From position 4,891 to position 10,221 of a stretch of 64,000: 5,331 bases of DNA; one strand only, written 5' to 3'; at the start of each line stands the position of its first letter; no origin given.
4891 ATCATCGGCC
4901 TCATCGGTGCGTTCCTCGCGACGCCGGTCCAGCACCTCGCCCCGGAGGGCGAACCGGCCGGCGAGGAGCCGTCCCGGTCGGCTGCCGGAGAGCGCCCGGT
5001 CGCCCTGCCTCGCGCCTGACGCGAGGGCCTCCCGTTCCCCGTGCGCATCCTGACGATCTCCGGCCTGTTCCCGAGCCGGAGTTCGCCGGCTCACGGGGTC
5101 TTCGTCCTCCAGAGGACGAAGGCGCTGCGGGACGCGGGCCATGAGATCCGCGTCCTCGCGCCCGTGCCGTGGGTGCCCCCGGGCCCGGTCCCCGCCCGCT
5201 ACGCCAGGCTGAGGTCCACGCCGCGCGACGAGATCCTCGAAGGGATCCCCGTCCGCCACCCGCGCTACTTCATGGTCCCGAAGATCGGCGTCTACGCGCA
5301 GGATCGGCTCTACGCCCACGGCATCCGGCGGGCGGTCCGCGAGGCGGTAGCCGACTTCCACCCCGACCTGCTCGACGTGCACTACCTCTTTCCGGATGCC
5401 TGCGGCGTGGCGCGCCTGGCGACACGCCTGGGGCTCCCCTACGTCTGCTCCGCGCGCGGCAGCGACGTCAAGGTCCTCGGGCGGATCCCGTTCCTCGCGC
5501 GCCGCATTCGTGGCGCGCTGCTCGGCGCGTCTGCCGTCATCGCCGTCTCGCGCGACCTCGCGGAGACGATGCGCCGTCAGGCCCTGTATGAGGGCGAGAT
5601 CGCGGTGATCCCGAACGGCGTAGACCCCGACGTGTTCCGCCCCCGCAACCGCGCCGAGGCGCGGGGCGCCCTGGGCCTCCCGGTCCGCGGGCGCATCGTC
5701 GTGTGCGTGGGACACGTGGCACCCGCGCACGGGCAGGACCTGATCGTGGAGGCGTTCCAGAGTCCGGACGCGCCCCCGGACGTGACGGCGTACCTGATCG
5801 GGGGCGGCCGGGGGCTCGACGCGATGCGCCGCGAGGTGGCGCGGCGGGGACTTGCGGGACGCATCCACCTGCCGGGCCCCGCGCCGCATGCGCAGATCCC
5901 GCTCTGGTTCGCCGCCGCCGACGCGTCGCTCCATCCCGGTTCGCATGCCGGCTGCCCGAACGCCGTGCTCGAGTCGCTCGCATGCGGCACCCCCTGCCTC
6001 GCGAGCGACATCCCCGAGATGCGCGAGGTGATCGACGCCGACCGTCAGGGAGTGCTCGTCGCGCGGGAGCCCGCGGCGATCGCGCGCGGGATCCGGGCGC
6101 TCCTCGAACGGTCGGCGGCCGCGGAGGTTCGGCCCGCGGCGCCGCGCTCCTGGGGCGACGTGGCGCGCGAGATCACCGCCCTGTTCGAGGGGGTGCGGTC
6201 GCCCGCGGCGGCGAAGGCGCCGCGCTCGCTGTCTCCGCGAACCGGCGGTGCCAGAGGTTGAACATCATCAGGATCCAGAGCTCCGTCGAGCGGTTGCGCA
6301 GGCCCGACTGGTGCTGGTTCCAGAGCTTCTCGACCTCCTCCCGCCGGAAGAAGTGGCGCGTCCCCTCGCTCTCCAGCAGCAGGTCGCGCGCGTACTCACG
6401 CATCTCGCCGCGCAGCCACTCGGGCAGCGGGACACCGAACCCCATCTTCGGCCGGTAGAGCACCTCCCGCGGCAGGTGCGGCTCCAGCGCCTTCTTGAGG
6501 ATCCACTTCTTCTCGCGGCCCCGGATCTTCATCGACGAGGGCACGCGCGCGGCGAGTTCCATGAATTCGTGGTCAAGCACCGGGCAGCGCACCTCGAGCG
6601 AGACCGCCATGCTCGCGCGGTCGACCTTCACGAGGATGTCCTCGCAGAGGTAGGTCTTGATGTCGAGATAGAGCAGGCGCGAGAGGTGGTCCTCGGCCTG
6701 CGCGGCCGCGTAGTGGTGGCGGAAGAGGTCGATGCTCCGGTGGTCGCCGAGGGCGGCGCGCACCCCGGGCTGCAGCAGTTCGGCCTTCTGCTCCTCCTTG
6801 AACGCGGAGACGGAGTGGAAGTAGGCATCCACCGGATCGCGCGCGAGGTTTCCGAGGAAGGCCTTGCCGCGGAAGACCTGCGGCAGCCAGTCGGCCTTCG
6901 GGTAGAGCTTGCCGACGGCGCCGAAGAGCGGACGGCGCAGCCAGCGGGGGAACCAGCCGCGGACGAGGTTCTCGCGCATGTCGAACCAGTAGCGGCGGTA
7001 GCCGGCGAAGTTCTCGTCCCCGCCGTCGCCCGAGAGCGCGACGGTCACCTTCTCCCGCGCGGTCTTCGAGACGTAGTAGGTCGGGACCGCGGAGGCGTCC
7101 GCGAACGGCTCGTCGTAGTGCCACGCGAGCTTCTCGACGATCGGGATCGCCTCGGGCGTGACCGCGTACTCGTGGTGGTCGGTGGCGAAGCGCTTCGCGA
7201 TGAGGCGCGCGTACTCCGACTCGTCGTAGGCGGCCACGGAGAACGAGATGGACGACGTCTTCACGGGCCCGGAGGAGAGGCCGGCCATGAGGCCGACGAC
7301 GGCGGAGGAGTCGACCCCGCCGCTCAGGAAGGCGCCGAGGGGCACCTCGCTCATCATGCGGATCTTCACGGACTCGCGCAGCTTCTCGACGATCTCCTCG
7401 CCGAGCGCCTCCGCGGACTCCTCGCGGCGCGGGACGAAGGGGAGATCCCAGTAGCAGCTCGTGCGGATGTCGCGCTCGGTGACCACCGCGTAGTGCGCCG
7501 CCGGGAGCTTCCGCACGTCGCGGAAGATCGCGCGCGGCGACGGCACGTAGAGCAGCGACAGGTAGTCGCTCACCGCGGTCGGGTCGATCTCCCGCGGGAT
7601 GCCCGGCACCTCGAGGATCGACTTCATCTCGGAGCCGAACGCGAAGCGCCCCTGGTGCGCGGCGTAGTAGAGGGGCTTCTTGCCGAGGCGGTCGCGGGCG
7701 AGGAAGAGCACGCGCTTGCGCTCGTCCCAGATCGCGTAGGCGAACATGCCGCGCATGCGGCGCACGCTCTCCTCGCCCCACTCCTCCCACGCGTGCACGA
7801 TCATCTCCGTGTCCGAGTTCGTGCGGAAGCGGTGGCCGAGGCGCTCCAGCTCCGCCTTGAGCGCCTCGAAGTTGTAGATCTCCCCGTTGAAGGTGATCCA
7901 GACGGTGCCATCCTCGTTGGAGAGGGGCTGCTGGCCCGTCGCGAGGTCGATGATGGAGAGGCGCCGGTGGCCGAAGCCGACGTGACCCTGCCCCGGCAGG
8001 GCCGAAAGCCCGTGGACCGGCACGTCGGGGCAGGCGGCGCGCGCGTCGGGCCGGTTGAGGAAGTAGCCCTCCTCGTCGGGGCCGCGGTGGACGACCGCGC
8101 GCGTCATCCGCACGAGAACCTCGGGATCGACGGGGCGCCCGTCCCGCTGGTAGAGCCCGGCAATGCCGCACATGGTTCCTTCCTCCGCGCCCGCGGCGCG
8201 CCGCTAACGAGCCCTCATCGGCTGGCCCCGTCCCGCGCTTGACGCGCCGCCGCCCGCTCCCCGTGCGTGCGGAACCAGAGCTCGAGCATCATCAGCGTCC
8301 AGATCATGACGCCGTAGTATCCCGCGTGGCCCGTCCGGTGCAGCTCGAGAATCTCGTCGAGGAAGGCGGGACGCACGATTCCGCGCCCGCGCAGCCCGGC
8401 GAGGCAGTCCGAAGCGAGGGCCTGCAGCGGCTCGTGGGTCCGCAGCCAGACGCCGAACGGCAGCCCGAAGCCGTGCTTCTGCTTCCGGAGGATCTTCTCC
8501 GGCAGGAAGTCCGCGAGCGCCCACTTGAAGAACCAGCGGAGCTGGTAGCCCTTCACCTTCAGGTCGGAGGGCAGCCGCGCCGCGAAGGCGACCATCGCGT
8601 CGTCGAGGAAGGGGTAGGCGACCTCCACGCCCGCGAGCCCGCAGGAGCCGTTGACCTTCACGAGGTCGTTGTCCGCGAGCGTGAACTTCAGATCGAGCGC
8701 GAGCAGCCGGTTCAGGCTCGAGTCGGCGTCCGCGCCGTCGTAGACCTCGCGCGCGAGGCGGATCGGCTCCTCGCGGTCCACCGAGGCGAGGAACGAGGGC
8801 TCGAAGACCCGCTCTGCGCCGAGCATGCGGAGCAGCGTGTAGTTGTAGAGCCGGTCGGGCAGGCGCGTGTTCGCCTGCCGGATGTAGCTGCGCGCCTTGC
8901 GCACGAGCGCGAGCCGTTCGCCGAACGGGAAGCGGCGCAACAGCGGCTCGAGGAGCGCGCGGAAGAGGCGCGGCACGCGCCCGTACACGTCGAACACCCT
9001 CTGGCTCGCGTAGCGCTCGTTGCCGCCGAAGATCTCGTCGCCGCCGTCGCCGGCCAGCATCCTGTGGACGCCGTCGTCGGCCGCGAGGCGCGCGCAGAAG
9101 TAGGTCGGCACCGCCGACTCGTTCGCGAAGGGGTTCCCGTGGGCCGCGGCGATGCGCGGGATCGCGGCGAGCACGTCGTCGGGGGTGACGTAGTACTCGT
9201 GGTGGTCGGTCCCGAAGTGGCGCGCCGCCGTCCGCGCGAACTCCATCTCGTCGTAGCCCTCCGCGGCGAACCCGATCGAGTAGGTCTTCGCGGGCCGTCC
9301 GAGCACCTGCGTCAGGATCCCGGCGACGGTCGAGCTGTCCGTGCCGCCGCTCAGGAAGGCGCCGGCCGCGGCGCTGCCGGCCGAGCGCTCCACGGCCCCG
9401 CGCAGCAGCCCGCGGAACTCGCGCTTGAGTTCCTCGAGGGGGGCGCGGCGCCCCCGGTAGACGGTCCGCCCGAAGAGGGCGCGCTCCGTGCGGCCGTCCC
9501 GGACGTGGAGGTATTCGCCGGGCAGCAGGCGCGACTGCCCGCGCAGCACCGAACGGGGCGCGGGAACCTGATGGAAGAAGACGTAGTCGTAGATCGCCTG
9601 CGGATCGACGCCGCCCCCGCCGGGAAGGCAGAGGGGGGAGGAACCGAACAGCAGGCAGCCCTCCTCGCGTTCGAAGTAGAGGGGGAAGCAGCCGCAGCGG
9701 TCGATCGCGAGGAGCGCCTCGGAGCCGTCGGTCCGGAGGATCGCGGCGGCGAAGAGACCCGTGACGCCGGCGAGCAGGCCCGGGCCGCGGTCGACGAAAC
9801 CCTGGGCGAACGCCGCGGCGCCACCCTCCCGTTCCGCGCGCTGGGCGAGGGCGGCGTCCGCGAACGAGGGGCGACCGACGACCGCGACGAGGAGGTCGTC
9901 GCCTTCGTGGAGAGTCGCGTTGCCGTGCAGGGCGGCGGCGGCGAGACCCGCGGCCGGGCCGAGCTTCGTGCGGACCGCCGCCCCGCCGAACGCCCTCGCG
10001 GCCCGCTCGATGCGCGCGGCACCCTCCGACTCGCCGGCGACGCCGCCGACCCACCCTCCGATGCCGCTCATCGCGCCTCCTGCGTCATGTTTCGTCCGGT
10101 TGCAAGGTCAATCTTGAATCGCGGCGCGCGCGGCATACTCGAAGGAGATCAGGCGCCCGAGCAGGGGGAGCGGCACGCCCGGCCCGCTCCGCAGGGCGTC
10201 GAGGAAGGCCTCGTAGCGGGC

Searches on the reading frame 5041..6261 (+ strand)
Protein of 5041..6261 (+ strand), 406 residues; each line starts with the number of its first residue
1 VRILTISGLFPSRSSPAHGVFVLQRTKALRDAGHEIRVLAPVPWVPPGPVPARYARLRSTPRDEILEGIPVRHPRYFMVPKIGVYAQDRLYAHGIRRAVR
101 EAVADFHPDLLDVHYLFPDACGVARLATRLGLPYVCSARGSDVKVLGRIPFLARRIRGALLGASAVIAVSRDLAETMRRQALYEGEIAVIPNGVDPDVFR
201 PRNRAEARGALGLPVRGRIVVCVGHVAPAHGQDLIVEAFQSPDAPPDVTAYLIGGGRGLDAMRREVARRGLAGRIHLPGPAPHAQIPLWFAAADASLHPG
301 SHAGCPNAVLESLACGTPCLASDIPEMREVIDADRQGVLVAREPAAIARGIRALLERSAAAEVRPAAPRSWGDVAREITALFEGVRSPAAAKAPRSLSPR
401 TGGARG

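Call 34: search_protein_families(library=pfam, proteins=[window:5041-6261:+])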
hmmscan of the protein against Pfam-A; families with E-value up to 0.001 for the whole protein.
window:5041-6261:+ (406 aa): 6 families
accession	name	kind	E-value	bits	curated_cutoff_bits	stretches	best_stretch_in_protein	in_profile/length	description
PF00534.26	Glycos_transf_1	-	1e-23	84.2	26.4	1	204-358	2-159/172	Glycosyl transferases group 1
PF13692.12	Glyco_trans_1_4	-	6.6e-23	82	27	1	218-356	2-141/142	Glycosyl transferases group 1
PF13439.12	Glyco_transf_4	-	4.8e-19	69.4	28.5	1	20-197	6-169/170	Glycosyltransferase Family 4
PF13579.12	Glyco_trans_4_4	-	3.2e-16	60.5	29.7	1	20-193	5-158/158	Glycosyl transferase 4-like domain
PF13524.12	Glyco_trans_1_2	-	1.9e-05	25.1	25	1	274-361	28-118/144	Glycosyl transferase-like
PF13477.12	Glyco_trans_4_2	-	0.00038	21.1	23.4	0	96-168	64-137/139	Glycosyl transferase 4-like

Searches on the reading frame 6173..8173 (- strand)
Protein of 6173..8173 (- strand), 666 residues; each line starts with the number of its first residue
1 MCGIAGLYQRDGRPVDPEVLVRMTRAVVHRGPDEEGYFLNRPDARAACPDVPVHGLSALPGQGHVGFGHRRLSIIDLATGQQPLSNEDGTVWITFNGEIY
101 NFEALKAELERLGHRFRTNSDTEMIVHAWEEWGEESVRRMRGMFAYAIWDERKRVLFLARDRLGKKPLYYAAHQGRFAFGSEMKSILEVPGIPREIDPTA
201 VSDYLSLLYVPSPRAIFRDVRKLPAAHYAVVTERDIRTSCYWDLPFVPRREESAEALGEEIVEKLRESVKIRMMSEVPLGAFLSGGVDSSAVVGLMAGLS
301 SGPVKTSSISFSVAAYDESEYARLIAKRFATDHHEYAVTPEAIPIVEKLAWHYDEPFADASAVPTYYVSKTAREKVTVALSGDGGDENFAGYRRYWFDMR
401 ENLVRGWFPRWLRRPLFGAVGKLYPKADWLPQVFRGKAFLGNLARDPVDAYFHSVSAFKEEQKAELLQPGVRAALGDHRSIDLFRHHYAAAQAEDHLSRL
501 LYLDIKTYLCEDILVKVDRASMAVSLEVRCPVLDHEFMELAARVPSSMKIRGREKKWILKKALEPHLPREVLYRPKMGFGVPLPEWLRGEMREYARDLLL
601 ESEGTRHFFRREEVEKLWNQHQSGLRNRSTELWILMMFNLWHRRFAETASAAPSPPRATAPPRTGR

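Call 34: search_protein_families(library=pfam, proteins=[window:6173-8173:-])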
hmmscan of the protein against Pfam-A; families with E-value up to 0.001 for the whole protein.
window:6173-8173:- (666 aa): 4 families
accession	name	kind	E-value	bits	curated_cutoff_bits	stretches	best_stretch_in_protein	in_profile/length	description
PF00733.27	Asn_synthase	-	2.2e-108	363.5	21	1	262-643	3-354/354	Asparagine synthase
PF13537.11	GATase_7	-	2.6e-49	166.8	25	1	69-187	1-122/123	Glutamine amidotransferase domain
PF13522.11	GATase_6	-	2.6e-45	154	27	1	62-182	9-130/130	Glutamine amidotransferase domain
PF12481.13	DUF3700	-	0.00087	19.3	27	0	134-180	123-170/228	Aluminium induced protein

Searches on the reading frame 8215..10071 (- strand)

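Call 34: search_protein_families(library=pfam, proteins=[window:8215-10071:-])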
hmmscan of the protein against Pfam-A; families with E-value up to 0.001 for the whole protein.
window:8215-10071:- (618 aa): 2 families
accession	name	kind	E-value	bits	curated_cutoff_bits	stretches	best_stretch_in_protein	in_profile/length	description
PF00733.27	Asn_synthase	-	1.2e-77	262.4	21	1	218-601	1-354/354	Asparagine synthase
PF13537.11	GATase_7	-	4.7e-06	27.1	25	1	95-148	66-120/123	Glutamine amidotransferase domain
